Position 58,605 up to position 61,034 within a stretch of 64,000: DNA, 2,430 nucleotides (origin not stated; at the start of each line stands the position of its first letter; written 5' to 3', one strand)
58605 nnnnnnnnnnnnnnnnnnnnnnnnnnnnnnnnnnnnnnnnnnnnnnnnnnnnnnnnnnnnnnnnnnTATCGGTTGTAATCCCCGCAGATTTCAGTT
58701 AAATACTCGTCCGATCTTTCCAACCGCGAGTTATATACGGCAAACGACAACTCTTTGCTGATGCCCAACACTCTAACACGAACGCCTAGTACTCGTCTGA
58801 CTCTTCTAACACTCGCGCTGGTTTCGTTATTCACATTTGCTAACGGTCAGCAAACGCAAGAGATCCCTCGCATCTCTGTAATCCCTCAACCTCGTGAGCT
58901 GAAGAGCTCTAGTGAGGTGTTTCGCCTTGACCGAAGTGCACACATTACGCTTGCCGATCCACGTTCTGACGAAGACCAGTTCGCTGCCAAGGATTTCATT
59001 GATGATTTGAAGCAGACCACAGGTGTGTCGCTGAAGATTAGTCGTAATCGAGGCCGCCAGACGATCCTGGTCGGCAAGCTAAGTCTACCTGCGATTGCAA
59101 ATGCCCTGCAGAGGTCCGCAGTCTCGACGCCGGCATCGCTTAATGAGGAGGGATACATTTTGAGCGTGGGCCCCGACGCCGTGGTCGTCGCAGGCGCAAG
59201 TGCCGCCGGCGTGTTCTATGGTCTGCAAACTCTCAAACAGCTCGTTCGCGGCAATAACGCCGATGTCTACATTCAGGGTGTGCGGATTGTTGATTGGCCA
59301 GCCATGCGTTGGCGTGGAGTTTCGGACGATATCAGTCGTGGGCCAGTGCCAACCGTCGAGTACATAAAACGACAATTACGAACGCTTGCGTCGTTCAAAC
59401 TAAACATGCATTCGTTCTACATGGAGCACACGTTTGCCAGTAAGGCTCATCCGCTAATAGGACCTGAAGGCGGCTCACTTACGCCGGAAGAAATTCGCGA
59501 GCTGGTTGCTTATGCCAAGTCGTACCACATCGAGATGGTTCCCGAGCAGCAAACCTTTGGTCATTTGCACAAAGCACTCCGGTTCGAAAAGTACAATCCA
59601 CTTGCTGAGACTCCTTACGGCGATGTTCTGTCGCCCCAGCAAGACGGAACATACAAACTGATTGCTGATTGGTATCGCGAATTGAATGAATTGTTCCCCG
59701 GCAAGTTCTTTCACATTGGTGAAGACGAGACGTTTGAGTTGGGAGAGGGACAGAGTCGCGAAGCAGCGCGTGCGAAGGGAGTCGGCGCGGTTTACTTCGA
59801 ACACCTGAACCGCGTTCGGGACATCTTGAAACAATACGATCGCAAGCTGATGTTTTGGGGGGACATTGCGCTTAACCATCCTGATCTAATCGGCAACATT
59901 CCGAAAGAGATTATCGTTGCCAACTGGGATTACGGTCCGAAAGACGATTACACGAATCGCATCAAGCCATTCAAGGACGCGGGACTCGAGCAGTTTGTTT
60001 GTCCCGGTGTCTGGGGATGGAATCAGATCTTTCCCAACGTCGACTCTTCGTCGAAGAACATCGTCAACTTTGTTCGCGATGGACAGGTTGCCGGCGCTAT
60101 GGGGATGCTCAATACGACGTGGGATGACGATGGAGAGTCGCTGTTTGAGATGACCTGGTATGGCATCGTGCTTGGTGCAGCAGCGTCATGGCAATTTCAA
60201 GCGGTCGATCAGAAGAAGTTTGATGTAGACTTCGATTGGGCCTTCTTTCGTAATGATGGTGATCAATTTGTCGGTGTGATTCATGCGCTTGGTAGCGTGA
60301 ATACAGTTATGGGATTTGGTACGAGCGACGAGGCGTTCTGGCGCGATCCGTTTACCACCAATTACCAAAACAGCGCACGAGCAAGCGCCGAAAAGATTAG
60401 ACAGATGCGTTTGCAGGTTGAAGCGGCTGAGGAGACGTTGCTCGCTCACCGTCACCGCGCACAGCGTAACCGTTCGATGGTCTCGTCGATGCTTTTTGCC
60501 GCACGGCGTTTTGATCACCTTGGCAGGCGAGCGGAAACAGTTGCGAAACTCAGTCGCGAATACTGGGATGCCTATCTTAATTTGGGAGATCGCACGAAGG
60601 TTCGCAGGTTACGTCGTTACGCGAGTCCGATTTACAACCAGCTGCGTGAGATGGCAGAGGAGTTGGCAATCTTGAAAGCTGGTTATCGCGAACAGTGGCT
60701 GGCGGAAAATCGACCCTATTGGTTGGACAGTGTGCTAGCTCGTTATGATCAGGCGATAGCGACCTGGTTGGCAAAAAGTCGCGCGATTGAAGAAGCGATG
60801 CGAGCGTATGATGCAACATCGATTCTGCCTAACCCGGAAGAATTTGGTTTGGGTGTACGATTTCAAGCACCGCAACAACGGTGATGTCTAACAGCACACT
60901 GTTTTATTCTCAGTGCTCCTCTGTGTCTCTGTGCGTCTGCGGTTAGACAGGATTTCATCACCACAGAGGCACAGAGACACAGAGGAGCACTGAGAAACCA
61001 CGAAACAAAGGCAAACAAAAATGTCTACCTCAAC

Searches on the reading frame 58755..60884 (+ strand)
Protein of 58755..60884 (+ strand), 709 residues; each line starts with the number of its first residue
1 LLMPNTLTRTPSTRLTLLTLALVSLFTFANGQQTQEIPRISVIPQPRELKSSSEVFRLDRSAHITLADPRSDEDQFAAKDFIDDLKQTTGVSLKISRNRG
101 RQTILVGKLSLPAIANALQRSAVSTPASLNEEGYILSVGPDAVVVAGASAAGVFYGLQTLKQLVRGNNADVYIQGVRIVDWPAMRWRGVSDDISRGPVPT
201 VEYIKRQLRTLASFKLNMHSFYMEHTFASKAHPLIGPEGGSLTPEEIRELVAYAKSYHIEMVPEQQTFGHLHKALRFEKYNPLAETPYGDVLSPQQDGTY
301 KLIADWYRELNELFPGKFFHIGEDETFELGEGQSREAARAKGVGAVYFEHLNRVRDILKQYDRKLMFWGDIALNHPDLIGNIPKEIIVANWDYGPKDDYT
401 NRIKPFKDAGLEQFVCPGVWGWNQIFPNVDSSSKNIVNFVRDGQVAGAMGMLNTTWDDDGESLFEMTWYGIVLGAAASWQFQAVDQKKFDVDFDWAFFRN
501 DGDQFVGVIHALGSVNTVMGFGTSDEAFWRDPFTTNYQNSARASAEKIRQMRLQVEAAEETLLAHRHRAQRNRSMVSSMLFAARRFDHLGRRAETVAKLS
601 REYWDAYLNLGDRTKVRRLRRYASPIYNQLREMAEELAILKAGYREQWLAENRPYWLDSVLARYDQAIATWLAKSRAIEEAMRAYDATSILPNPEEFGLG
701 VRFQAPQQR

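Call 89: search_protein_families(library=pfam, proteins=[window:58755-60884:+], max_evalue=0.00001)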
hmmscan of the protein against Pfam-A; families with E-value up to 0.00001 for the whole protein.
window:58755-60884:+ (709 aa): 3 families
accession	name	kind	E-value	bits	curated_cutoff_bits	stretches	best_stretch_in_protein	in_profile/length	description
PF02838.20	Glyco_hydro_20b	-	1.3e-24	87.8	26.1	1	40-181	2-124/124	Glycosyl hydrolase family 20, domain 2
PF00728.28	Glyco_hydro_20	-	2.6e-19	70.2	22.3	1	185-393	2-241/348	Glycosyl hydrolase family 20, catalytic domain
PF03648.19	Glyco_hydro_67N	-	2.2e-07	31.5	24.3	1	71-157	30-117/120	Glycosyl hydrolase family 67 N-terminus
